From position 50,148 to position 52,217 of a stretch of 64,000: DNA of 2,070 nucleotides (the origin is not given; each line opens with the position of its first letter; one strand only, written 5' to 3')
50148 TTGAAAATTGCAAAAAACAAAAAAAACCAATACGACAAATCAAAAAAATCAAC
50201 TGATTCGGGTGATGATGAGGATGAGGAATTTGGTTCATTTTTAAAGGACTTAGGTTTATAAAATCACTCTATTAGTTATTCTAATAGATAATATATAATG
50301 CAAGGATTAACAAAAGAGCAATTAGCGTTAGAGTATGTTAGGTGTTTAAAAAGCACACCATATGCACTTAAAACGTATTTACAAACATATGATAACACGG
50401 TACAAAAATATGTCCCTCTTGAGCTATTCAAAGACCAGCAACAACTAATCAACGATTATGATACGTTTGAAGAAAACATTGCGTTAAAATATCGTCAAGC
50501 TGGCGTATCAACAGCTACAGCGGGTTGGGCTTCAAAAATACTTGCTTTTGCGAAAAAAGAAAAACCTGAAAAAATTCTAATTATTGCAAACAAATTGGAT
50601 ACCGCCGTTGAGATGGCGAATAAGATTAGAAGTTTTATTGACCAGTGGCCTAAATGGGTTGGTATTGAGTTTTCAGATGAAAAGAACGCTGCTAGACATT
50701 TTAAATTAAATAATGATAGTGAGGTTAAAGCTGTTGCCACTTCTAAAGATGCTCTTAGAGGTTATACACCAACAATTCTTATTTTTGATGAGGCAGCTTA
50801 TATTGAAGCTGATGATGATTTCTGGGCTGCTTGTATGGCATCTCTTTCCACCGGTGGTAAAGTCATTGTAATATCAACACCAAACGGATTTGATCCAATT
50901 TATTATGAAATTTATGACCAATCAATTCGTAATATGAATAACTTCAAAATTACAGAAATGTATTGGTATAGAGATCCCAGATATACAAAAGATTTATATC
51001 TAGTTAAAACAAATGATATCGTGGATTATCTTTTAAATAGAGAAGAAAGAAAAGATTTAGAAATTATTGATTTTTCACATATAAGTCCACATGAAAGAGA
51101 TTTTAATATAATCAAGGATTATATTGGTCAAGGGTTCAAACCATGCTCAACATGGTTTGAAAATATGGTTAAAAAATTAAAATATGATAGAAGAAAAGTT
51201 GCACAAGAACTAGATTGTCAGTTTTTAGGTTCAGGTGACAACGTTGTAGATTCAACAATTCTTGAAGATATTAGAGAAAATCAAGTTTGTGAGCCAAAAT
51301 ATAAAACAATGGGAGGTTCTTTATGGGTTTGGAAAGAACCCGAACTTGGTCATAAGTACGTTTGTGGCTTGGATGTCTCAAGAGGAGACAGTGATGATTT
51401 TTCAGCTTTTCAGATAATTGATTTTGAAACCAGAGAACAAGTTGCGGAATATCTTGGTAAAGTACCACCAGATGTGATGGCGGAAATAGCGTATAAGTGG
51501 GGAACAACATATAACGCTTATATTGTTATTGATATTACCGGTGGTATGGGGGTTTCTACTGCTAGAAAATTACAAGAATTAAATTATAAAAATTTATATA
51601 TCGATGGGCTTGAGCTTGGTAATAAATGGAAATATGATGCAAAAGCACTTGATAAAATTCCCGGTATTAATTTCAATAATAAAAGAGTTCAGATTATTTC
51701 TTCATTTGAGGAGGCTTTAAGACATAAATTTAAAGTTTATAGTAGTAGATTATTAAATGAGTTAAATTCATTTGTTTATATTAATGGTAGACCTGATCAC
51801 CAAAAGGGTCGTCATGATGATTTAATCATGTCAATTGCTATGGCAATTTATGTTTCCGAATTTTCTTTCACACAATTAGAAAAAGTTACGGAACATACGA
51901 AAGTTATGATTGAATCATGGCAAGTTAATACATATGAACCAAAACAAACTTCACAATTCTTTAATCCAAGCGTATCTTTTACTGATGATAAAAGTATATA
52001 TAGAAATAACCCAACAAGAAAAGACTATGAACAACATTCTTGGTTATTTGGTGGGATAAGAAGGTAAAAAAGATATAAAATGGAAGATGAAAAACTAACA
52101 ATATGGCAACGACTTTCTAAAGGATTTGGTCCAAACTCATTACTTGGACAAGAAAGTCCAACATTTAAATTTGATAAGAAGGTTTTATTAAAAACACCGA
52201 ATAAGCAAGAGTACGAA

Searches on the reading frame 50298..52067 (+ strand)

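Call 13: search_protein_families(library=phrogs, proteins=[window:50298-52067:+], max_evalue=0.001)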
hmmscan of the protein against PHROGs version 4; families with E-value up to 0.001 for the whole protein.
window:50298-52067:+ (589 aa): 8 families
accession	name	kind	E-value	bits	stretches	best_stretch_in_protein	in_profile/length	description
phrog_2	-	head and packaging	2.6e-40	139.9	1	37-523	261-595/807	terminase large subunit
phrog_5989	-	head and packaging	5.9e-21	76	1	10-242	111-322/347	terminase large subunit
phrog_36964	-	head and packaging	7.2e-19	68.3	2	74-211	435-573/890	terminase large subunit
phrog_7579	-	head and packaging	5.8e-13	49.6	1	46-210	6-162/239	terminase large subunit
phrog_9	-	head and packaging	1.7e-10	41.4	1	66-214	232-380/812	terminase large subunit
phrog_38407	-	unknown function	5.9e-09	36.3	1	325-516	154-344/370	-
phrog_38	-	head and packaging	9.6e-07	28.8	1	89-518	334-701/760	terminase large subunit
phrog_24361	-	head and packaging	0.00092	20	0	382-518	1-136/162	terminase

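Call 14: search_protein_families(library=pfam, proteins=[window:50298-52067:+], max_evalue=0.001)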
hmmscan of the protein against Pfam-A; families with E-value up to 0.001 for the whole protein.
window:50298-52067:+ (589 aa): 1 family
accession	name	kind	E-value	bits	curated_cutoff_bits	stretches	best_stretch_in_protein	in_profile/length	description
PF03237.21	Terminase_6N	-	3.2e-09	37.2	22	1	66-316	6-207/215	Terminase large subunit, T4likevirus-type, N-terminal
